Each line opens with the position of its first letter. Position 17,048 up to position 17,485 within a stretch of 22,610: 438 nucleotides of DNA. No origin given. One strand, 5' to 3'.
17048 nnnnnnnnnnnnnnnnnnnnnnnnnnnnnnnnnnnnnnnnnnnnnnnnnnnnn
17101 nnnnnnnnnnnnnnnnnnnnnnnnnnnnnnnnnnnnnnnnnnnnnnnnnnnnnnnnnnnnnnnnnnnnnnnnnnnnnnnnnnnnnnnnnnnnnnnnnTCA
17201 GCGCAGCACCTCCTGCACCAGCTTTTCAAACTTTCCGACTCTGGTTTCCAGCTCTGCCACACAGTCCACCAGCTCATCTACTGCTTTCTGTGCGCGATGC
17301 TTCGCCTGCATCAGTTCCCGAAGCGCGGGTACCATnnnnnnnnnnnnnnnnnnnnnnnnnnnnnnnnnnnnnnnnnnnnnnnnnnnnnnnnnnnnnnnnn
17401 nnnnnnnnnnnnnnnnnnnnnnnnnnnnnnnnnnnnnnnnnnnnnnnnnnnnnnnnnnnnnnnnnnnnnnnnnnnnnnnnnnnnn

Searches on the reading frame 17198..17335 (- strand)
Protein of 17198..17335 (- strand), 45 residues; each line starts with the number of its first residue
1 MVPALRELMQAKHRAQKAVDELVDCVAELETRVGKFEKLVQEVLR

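Call 18: search_protein_families(library=phrogs, proteins=[window:17198-17335:-], max_evalue=0.01)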
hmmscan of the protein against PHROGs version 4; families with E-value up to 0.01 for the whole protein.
window:17198-17335:- (45 aa): 2 families
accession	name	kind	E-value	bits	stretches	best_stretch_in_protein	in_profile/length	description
phrog_2565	-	unknown function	9.2e-17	62.6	1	1-44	160-203/204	-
phrog_2539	-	unknown function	1.6e-05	25.9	1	3-39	191-227/229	-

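Call 23: find_homologous_proteins(query=window:17201-17335:-, max_evalue=0.001)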
Query seq(45 aa) (45 aa): 23 proteins with E <= 0.001 among 25 candidates.
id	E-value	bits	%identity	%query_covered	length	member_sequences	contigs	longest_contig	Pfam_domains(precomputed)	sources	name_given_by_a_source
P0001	2.2e-18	81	93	100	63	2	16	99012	-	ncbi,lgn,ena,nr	ncbi:hypothetical protein GPF42_001323 [Escherichia coli]|nr:hypothetical protein [Escherichia coli]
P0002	9.4e-16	73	100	87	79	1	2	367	-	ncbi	ncbi:hypothetical protein LJD49_26400, partial [Escherichia coli]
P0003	2.8e-15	71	97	87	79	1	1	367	-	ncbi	ncbi:hypothetical protein LJD49_26390, partial [Escherichia coli]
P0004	5.1e-14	67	97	82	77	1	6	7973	-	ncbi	ncbi:hypothetical protein ACPX2S_005344, partial [Escherichia coli]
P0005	2.3e-13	65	97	80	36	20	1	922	-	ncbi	ncbi:hypothetical protein ACPE5Y_004424, partial [Shigella flexneri]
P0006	2.4e-13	65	97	80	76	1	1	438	-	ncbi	ncbi:hypothetical protein, partial [Escherichia coli]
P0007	2.5e-11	59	94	76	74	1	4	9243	-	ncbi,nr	ncbi:hypothetical protein LI695_005098, partial [Escherichia coli]|nr:hypothetical protein [Escheric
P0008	2.9e-11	59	74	93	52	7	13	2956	-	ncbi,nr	ncbi:hypothetical protein WKO13_005200, partial [Escherichia coli]|nr:hypothetical protein [Escheric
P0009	3.5e-11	59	74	93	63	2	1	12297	-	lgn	-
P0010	4.9e-11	58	100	73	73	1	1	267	-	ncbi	ncbi:hypothetical protein, partial [Escherichia coli]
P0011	3.7e-10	56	97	71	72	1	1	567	-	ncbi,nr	ncbi:TPA: hypothetical protein N7A76_004946, partial [Escherichia coli]|nr:hypothetical protein [Esc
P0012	4.5e-10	55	71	93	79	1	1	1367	-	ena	-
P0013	5.6e-10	55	91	76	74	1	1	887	-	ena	-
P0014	1.0e-9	54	100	69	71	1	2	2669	-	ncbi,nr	ncbi:TPA: hypothetical protein RH131_004681, partial [Escherichia coli]|nr:hypothetical protein [Esc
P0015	1.5e-9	54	76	84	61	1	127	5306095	-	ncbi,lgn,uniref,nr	ncbi:hypothetical protein C9Z24_04545 [Escherichia coli]|uniref:hypothetical protein n=1 Tax=Escheri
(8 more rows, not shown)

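Call 49: find_encoding_contigs(protein=P0028, flank=4000, max_places=3)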
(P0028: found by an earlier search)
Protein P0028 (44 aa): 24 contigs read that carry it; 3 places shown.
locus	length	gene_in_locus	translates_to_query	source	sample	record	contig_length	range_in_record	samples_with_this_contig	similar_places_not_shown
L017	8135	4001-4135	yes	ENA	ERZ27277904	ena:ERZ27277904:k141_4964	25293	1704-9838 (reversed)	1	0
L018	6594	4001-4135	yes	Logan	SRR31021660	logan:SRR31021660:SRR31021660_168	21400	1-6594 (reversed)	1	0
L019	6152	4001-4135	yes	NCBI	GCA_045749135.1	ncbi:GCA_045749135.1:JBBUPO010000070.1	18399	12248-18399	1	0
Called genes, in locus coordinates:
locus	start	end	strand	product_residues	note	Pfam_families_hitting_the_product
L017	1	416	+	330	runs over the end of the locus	PF10554:Phage_ASH, PF09669:Phage_pRha (weak)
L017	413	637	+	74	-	-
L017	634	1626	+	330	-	-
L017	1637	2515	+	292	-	PF00308:Bac_DnaA (weak), PF01695:IstB_IS21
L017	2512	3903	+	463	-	PF00772:DnaB (weak), PF13481:AAA_25 (weak), PF03796:DnaB_C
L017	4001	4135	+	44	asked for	-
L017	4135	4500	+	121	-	PF06530:Phage_antitermQ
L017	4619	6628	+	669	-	PF02384:N6_Mtase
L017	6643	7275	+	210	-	PF01420:Methylase_S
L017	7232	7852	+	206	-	PF01420:Methylase_S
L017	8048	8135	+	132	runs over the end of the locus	PF02452:PemK_toxin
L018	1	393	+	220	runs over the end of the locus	PF10554:Phage_ASH, PF09669:Phage_pRha (weak)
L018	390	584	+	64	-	-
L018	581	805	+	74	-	-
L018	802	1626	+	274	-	PF13730:HTH_36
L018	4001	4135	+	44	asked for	-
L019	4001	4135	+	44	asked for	-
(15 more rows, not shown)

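Call 50: find_encoding_contigs(protein=P0026, flank=6000, max_places=3)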
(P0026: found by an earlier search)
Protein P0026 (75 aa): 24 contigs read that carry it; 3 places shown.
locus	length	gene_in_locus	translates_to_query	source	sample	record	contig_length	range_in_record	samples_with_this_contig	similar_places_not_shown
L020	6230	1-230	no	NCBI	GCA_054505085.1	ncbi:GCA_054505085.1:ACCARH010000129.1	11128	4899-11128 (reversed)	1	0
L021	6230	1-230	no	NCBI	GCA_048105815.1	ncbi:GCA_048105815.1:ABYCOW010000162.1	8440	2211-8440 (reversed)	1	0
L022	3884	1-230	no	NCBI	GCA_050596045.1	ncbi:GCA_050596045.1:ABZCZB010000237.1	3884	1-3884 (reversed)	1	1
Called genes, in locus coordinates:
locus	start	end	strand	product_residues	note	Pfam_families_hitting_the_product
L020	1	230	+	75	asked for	?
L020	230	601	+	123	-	PF05866:RusA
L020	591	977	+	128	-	PF06530:Phage_antitermQ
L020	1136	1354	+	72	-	-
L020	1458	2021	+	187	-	PF10543:ORF6N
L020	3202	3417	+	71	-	PF04971:Phage_holin_2_1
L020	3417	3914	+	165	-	PF00959:Phage_lysozyme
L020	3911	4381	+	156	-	PF03245:Phage_lysis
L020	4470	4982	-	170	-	PF09335:VTT_dom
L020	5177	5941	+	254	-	-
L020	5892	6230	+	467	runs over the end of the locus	PF04466:Terminase_3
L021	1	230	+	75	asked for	?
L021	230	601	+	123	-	PF05866:RusA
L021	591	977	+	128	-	PF06530:Phage_antitermQ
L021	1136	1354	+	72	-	-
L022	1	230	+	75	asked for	?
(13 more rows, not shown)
